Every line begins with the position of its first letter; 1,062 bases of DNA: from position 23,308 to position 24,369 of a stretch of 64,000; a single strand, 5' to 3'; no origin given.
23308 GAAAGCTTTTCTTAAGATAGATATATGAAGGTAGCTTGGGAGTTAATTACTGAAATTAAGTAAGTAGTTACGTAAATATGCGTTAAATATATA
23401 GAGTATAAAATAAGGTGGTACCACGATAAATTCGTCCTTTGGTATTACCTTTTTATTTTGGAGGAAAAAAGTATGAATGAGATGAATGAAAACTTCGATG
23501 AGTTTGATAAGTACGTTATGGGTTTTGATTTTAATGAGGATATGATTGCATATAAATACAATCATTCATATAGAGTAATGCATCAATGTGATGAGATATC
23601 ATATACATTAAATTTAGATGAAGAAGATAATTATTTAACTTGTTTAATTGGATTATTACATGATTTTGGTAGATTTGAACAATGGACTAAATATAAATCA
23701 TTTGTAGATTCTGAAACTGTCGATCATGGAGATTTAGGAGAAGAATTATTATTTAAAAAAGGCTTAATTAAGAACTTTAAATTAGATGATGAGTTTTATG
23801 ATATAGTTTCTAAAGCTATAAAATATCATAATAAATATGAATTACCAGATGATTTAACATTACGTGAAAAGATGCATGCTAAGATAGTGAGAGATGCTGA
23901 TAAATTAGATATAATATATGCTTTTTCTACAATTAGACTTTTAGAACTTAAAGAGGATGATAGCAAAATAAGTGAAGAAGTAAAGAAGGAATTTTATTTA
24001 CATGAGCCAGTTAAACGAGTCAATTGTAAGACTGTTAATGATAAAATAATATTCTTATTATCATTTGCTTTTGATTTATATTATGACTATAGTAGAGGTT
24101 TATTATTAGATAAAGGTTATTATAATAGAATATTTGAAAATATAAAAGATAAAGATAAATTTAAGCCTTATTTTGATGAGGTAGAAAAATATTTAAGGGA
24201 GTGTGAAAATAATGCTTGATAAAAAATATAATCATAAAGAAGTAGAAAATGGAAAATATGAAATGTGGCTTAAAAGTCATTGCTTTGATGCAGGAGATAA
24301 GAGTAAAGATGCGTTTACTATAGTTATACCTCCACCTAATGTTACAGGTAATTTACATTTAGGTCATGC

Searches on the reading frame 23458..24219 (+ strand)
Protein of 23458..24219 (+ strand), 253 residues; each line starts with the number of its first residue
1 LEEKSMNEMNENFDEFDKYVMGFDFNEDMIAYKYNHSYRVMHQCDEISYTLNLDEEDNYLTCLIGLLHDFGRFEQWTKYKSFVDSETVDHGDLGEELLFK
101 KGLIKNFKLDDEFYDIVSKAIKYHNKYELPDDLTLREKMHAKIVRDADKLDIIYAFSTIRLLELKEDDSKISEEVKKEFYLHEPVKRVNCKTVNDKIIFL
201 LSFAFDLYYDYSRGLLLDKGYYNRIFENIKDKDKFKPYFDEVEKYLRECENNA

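Call 20: search_protein_families(library=pfam, max_evalue=0.01, proteins=[window:23458-24219:+])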
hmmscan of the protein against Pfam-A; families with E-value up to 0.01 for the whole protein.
window:23458-24219:+ (253 aa): 1 family
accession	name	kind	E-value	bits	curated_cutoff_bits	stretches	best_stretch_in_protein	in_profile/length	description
PF01966.28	HD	-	4.9e-10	40.1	22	1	34-151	2-114/116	HD domain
